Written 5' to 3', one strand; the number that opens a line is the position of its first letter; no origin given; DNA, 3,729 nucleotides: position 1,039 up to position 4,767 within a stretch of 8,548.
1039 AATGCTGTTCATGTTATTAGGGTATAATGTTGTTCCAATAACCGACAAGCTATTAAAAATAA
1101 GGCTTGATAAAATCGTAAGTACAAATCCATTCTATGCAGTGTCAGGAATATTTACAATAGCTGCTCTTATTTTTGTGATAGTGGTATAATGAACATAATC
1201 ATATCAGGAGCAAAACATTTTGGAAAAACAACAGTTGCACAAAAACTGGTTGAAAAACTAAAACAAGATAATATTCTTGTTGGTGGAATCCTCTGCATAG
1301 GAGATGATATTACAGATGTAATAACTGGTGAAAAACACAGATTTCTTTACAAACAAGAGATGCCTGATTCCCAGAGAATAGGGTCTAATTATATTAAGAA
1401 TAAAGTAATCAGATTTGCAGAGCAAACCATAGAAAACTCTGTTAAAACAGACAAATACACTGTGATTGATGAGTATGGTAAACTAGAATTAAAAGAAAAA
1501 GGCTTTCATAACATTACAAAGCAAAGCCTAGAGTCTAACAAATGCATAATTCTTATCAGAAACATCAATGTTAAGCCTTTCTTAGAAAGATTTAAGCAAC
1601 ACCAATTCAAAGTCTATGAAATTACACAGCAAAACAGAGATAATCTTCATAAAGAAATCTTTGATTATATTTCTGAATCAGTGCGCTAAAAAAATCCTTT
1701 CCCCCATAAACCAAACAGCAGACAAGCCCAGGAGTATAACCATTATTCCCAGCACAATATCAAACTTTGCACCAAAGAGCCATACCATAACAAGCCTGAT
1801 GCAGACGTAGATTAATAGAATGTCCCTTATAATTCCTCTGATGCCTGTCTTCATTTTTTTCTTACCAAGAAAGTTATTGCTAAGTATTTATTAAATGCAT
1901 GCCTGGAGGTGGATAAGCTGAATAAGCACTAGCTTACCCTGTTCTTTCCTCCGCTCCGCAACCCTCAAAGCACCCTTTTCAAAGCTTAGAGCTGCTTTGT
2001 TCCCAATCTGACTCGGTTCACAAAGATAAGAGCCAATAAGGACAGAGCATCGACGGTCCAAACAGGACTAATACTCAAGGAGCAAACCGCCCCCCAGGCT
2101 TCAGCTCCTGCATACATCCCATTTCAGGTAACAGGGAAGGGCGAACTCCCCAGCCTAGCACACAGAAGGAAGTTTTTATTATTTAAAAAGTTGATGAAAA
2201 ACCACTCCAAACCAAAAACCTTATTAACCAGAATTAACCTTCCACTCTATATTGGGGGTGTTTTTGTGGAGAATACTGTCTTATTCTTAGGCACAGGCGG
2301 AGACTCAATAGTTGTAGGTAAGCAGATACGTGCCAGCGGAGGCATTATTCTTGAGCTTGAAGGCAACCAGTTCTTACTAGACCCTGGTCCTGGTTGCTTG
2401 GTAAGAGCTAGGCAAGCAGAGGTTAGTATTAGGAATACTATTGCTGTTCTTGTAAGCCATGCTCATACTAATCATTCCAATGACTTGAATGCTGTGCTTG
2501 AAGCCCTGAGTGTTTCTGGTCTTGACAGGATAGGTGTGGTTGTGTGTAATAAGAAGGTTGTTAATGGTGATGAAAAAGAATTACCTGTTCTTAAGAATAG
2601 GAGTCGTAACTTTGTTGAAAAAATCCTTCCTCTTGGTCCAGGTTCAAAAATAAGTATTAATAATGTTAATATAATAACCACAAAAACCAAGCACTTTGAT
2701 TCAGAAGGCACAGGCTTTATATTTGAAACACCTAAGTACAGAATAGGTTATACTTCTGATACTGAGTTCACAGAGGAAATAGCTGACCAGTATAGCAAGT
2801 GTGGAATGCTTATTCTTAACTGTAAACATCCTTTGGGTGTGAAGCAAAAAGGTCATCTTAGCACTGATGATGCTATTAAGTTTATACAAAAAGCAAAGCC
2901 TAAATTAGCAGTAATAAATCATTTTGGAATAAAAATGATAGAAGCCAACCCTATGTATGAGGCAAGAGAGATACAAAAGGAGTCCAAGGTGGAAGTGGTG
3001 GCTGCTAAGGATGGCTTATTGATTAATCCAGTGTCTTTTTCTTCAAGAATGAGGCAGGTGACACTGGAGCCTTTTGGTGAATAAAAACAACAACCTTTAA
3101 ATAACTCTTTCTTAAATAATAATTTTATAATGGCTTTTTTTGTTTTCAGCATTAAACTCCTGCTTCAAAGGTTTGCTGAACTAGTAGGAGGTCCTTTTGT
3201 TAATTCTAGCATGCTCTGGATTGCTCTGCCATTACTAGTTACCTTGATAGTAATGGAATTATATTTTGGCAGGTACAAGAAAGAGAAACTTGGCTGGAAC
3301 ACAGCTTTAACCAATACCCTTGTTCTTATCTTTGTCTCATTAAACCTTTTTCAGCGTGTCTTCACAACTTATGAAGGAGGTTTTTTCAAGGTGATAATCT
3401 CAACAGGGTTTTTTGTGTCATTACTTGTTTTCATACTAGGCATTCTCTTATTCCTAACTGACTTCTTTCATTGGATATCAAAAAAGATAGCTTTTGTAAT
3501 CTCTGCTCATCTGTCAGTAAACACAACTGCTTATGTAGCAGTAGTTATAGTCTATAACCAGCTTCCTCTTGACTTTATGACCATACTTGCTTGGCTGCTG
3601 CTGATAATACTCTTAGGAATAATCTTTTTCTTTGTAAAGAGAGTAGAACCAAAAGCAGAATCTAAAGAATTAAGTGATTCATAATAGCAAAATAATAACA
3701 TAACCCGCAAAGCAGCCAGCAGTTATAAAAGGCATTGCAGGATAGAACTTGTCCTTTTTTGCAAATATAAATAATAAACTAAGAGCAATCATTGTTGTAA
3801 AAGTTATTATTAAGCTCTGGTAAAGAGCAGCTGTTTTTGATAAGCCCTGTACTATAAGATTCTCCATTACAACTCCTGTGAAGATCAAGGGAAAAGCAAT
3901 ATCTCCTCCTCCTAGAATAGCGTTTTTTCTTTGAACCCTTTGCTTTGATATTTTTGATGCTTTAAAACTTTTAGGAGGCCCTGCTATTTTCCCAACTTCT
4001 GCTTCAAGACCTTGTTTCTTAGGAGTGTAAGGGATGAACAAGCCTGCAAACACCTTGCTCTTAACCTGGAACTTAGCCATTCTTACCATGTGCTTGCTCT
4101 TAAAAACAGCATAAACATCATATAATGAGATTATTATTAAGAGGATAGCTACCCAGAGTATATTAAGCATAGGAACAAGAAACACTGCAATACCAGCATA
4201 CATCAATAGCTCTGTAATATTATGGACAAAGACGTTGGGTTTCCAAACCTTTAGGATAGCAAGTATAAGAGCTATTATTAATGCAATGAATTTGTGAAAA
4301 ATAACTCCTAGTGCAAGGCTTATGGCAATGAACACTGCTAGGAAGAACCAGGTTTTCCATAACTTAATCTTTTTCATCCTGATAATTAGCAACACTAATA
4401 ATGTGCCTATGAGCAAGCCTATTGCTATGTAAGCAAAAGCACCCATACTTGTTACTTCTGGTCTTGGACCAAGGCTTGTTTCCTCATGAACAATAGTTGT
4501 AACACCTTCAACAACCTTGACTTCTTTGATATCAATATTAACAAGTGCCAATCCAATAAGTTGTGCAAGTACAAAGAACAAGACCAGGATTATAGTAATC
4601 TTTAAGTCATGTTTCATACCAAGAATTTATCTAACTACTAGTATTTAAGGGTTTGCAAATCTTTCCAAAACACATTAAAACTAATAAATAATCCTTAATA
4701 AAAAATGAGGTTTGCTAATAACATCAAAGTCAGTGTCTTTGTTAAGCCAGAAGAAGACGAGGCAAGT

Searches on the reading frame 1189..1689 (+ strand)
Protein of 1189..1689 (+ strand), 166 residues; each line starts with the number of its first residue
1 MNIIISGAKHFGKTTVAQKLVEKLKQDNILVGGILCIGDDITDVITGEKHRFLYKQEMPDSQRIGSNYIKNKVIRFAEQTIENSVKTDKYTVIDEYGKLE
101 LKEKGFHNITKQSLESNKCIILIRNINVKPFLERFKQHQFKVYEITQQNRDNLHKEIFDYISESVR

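Call 6: search_protein_families(library=pfam, proteins=[window:1189-1689:+], max_evalue=0.01)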
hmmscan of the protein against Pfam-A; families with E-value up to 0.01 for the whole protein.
window:1189-1689:+ (166 aa): 5 families
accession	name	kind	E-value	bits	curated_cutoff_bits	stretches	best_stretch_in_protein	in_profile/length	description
PF03266.21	NTPase_1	-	6.6e-24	85.1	23.9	1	2-157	1-167/168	NTPase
PF13238.12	AAA_18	-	0.0005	21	29.4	1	3-139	1-93/128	AAA domain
PF13173.12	AAA_14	-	0.00068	20.1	27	1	3-47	5-28/129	AAA domain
PF20720.3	nSTAND3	-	0.0087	16.2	27.2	0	3-48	20-64/155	Novel STAND NTPase 3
PF13401.12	AAA_22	-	0.0095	16.7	27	0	3-48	8-33/130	AAA domain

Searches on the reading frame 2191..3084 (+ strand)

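Call 6: search_protein_families(library=pfam, proteins=[window:2191-3084:+], max_evalue=0.01)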
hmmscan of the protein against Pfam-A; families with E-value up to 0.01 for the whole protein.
window:2191-3084:+ (297 aa): 3 families
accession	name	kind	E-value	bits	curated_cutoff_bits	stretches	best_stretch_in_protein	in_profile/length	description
PF12706.13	Lactamase_B_2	-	4.8e-19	69.2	27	1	60-245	2-200/200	Beta-lactamase superfamily domain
PF00753.33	Lactamase_B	-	0.00098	19.5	22.7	0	54-108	11-69/196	Metallo-beta-lactamase superfamily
PF13483.12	Lactamase_B_3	-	0.0016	18.9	24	1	54-240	12-156/160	Beta-lactamase superfamily domain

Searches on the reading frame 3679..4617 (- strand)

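Call 6: search_protein_families(library=pfam, proteins=[window:3679-4617:-], max_evalue=0.01)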
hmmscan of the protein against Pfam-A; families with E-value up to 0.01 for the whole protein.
window:3679-4617:- (312 aa): 1 family
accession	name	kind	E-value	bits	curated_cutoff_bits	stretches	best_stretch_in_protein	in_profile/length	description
PF06550.16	SPP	-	2.1e-13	50.8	23.9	1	57-311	32-279/283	Signal-peptide peptidase, presenilin aspartyl protease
